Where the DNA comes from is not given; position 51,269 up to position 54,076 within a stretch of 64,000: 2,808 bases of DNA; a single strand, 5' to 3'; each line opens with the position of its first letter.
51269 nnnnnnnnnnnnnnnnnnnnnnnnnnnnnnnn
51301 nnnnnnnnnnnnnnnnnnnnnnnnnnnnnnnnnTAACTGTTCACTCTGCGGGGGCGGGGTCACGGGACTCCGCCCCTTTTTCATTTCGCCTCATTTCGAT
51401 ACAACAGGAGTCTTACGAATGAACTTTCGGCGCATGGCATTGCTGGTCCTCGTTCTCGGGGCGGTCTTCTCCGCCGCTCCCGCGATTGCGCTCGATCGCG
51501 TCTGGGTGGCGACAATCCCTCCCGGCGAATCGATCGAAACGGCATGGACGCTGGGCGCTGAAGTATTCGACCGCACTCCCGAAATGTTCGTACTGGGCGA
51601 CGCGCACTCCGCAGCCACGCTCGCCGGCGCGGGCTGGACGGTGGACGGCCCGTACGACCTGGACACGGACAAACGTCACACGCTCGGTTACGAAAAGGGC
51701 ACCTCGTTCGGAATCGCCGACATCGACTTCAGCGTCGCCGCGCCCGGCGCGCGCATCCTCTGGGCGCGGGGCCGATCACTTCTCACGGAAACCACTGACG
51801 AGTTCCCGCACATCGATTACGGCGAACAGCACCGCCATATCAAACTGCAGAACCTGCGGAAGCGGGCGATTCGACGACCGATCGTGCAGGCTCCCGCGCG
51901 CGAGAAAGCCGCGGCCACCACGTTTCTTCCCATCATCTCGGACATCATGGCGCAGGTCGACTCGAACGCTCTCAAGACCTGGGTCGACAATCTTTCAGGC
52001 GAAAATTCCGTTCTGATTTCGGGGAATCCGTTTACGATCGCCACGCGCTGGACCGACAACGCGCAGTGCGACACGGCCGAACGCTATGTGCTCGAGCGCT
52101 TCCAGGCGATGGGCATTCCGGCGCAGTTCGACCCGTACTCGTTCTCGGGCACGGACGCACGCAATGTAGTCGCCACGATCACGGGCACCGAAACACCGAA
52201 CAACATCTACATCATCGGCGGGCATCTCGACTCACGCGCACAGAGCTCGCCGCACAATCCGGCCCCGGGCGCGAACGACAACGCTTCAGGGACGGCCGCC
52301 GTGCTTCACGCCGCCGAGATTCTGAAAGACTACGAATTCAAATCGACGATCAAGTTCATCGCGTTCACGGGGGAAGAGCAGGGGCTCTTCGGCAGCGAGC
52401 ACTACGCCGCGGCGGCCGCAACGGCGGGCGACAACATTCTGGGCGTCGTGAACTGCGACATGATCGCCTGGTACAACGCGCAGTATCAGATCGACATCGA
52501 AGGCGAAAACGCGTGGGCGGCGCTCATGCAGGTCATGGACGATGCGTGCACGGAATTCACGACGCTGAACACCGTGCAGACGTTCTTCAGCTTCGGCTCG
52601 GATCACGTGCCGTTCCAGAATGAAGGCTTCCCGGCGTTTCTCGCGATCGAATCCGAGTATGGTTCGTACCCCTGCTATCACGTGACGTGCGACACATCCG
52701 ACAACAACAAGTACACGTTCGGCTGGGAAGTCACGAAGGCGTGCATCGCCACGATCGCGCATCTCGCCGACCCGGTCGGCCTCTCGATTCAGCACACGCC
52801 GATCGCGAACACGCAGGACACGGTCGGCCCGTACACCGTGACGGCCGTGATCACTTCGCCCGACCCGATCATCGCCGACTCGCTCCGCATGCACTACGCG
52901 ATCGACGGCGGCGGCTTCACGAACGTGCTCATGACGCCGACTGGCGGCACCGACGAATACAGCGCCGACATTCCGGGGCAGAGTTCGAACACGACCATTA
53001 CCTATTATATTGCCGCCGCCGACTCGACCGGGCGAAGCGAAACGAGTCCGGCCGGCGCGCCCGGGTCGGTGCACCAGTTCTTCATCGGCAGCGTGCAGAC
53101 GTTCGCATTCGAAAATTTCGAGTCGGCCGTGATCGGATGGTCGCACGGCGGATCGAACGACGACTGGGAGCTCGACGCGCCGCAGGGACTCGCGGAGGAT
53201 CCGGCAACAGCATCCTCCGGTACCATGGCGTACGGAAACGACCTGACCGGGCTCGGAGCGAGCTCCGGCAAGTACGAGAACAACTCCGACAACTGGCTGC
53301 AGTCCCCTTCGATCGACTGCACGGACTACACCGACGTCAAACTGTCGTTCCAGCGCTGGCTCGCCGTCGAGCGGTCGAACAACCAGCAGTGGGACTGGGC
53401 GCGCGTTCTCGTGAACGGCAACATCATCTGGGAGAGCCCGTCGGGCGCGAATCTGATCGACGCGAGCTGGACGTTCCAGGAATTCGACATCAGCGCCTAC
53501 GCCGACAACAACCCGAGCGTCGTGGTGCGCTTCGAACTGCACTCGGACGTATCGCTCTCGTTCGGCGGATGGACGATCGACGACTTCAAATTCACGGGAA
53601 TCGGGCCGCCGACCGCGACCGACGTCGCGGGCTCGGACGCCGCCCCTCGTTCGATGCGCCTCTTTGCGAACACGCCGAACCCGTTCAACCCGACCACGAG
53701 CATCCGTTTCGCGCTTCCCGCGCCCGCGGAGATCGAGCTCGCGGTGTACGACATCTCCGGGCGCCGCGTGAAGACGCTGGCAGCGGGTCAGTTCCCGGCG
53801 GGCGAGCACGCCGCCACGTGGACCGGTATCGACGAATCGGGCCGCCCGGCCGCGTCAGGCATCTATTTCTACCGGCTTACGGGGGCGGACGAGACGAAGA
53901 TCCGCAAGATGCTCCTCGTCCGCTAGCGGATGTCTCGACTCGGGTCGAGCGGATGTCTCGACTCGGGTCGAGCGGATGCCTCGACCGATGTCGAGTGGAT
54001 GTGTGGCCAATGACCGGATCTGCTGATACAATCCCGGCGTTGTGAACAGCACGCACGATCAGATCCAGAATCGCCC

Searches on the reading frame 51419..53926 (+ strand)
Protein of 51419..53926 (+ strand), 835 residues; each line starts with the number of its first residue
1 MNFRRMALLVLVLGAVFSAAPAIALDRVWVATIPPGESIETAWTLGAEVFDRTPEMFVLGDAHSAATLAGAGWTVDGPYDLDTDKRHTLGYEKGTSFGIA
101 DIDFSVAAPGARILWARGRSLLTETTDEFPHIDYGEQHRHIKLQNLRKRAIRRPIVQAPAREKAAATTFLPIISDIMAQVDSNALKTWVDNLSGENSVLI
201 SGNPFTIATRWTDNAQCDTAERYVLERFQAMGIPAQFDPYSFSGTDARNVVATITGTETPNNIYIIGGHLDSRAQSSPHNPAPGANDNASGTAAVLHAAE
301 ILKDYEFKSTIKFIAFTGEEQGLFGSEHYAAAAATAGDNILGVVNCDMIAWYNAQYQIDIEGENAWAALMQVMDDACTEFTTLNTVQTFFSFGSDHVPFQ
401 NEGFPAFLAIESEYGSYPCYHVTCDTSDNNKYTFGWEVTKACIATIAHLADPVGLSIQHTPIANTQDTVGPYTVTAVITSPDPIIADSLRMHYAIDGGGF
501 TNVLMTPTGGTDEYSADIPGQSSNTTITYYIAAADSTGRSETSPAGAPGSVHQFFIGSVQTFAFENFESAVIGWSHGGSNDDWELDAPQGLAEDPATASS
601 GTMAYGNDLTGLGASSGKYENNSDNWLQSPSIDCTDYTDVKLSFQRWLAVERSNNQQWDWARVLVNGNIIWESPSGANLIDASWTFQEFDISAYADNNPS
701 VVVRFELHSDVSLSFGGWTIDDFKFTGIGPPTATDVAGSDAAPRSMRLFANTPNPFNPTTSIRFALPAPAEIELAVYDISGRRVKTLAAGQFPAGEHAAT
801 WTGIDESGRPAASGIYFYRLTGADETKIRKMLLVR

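Call 54: search_protein_families(library=pfam, proteins=[window:51419-53926:+], max_evalue=0.00001)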
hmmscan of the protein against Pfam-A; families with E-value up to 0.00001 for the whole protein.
window:51419-53926:+ (835 aa): 4 families
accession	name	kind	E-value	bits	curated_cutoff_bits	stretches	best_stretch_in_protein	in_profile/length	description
PF04389.22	Peptidase_M28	-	3.4e-41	141.5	21.3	1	249-444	1-191/193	Peptidase family M28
PF13860.13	FlgD_ig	-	2.9e-11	43.6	27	1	760-822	12-75/79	FlgD Ig-like domain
PF01546.33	Peptidase_M20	-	3.7e-06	27.4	24.6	1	282-409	30-113/206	Peptidase family M20/M25/M40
PF22184.2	CBM_56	-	7.3e-06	26.6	27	0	485-531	20-64/75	Carbohydrate binding module family 56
